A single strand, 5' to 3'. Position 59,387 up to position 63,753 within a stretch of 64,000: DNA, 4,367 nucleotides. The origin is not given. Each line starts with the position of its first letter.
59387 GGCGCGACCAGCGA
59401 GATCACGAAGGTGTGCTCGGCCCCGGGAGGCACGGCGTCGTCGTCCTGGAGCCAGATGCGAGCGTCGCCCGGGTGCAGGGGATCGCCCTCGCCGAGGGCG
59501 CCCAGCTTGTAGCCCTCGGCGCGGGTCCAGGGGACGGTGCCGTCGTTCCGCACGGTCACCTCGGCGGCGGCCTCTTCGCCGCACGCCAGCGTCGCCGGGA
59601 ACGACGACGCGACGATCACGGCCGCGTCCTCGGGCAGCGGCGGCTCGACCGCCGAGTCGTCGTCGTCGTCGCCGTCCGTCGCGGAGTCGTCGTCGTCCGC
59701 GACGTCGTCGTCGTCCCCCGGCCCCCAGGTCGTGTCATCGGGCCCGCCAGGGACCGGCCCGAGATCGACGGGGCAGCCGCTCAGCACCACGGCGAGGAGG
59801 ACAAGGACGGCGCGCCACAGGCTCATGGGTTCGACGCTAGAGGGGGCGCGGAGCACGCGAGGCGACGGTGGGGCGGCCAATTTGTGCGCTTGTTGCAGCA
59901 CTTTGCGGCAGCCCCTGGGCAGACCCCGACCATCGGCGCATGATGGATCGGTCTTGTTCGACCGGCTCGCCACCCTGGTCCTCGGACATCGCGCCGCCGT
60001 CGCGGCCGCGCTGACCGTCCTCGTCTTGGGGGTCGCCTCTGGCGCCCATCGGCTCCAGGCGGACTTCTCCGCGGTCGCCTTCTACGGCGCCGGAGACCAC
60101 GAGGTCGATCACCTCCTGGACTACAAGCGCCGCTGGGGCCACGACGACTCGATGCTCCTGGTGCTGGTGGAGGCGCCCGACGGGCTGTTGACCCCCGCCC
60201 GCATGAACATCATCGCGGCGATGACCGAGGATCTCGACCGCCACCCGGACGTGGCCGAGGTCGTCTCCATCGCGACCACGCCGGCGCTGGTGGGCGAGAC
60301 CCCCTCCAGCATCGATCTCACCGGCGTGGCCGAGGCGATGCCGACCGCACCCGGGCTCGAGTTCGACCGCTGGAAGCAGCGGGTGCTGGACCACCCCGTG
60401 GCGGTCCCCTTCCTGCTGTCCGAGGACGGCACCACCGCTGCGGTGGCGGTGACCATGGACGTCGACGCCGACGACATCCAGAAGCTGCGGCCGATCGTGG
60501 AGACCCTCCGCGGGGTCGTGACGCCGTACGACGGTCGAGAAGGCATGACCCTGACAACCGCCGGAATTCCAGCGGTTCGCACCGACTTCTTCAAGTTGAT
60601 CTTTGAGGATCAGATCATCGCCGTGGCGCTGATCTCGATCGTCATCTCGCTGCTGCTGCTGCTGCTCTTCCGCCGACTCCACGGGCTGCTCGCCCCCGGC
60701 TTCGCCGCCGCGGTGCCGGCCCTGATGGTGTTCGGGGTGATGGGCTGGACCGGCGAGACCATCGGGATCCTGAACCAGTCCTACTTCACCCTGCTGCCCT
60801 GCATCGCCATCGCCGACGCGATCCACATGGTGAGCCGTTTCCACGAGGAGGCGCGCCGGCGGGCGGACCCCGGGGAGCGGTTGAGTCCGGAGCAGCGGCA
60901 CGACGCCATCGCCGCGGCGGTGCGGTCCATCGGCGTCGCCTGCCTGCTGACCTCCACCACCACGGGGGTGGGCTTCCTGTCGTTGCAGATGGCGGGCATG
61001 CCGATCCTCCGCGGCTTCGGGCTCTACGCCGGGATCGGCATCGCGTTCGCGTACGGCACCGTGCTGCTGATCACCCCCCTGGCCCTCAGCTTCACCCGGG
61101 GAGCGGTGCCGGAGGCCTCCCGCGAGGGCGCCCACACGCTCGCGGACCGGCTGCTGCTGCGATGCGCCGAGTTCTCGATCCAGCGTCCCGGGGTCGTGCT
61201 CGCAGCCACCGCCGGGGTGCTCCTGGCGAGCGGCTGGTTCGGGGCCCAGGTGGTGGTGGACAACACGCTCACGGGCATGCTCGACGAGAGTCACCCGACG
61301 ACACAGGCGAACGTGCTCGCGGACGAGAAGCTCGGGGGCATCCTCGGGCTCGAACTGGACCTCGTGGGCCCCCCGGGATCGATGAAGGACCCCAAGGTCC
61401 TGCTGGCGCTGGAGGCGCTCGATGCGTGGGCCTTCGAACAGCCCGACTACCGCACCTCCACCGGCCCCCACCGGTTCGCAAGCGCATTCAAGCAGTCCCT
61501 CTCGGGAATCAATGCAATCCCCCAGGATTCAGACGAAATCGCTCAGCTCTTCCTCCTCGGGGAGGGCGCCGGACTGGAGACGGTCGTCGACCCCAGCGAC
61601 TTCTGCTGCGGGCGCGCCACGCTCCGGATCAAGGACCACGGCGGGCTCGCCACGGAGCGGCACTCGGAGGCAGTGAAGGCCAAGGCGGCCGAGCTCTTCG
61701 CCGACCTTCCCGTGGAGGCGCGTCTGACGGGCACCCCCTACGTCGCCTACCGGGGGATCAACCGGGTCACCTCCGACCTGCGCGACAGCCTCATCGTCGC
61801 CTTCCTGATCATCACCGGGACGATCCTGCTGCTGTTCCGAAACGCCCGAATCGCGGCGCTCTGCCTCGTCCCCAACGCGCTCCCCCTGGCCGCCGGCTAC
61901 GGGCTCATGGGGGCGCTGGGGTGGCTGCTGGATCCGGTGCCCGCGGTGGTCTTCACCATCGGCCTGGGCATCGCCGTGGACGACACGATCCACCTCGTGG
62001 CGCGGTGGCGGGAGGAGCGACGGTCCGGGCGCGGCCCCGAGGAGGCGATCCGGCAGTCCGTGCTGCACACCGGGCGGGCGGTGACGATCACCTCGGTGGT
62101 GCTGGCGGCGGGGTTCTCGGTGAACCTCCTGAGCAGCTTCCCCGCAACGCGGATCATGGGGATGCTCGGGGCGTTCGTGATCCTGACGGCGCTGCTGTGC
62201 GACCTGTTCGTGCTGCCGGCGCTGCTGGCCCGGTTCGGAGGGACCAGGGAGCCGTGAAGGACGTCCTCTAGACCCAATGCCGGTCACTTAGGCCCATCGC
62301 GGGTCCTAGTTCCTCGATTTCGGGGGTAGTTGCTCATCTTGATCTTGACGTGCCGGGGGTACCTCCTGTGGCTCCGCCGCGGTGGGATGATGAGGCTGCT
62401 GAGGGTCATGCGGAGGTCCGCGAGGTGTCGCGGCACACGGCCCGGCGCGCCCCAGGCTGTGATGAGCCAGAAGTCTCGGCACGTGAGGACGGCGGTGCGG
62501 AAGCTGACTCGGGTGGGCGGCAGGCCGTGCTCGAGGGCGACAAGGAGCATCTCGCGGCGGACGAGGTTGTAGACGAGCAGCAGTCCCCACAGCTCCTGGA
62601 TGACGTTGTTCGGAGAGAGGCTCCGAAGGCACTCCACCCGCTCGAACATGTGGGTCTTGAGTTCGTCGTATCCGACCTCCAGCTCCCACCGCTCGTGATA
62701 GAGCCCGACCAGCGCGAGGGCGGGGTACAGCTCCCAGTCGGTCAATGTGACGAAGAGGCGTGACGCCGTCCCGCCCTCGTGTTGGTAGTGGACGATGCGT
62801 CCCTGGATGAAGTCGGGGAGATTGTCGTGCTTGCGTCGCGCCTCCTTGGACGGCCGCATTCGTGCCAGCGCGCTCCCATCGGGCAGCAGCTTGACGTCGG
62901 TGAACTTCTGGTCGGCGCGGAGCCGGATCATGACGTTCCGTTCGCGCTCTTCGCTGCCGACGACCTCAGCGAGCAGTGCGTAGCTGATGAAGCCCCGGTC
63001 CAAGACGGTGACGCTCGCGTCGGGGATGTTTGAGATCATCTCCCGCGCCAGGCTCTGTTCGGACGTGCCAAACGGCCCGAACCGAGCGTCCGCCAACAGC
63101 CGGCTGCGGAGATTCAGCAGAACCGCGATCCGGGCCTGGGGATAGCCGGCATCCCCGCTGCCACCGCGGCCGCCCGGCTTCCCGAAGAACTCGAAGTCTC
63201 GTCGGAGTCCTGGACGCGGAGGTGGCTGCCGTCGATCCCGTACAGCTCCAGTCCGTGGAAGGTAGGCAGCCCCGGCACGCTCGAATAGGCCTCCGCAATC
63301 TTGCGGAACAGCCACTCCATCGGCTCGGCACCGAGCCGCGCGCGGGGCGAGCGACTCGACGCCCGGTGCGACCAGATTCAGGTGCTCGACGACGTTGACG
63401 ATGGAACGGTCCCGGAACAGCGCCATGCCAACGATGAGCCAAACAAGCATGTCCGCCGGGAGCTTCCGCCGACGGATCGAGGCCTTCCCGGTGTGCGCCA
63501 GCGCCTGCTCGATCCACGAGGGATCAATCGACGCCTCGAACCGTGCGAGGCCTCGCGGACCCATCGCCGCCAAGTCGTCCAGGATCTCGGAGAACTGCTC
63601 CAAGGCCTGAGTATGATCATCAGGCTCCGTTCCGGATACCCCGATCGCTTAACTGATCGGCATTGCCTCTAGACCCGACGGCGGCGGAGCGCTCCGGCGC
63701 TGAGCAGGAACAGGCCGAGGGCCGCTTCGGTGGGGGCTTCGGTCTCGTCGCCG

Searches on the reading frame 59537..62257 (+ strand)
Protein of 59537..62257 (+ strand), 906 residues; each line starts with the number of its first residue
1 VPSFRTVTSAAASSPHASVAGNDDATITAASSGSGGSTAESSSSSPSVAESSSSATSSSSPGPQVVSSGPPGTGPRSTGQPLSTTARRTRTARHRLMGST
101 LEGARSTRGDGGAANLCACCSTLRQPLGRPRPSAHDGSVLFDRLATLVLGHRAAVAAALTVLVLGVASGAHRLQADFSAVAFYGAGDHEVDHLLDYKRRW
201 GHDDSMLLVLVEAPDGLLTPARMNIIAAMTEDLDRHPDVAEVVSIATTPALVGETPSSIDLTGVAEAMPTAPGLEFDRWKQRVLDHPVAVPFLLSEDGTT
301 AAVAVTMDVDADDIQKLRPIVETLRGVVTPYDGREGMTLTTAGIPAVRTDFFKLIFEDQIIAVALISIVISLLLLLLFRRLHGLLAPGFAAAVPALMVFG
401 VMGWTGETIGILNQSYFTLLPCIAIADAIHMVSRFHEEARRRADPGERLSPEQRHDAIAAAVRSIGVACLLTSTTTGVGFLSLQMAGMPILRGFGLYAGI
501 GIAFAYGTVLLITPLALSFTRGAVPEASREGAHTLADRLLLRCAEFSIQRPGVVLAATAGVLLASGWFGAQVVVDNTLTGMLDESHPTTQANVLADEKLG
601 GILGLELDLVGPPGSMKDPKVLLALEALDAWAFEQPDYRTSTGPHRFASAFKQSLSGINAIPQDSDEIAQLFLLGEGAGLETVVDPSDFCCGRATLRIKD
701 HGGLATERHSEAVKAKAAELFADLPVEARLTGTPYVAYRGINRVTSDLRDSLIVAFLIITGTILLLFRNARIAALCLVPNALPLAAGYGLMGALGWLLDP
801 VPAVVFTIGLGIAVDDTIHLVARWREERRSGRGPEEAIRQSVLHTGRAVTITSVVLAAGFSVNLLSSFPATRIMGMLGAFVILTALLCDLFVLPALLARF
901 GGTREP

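Call 92: search_protein_families(library=pfam, proteins=[window:59537-62257:+], max_evalue=0.001)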
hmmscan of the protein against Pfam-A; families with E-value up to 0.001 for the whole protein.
window:59537-62257:+ (906 aa): 5 families
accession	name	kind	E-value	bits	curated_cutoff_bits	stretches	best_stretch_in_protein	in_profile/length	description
PF03176.21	MMPL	-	8.4e-39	133.9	20.5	2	203-519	26-301/333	MMPL family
PF02460.24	Patched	-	6.2e-13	49.2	23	1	765-898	23-155/156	Patched SSD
PF12349.14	Sterol-sensing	-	2.1e-09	37.9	22.3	1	781-898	17-134/153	Sterol-sensing domain of SREBP cleavage-activation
PF00873.25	ACR_tran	-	2.1e-06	26.2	28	1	697-860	283-446/1021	AcrB/AcrD/AcrF family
PF02355.23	SecD_SecF_C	-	0.0004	20.3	20.5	0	347-519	21-186/189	Protein export membrane protein SecD/SecF, C-terminal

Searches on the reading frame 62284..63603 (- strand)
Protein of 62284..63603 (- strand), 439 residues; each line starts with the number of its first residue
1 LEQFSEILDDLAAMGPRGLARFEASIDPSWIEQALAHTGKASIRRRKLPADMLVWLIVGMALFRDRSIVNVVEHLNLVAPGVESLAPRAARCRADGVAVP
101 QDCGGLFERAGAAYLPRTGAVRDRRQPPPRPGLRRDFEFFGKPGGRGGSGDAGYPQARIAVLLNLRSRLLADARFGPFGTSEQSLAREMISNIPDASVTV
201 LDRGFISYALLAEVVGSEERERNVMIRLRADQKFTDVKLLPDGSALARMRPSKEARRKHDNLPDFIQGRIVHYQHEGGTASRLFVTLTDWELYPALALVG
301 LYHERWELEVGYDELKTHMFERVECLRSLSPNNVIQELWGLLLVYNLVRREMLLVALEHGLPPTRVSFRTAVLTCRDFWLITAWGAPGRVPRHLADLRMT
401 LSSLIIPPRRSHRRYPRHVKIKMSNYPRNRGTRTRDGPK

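Call 88: find_encoding_contigs(protein=window:62284-63603:-, flank=10000, max_places=3)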
Protein window:62284-63603:- (439 aa): no gene with exactly this product is on record in the collection.

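Call 92: search_protein_families(library=pfam, proteins=[window:62284-63603:-], max_evalue=0.001)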
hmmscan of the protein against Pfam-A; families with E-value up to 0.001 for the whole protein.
window:62284-63603:- (439 aa): 2 families
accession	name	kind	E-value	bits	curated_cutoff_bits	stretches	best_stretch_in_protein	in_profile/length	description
PF13006.12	Nterm_IS4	-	7.9e-18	64.9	25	1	19-83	4-68/95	Insertion element 4 transposase N-terminal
PF01609.27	DDE_Tnp_1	-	4.2e-13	50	23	1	143-347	22-200/200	Transposase DDE domain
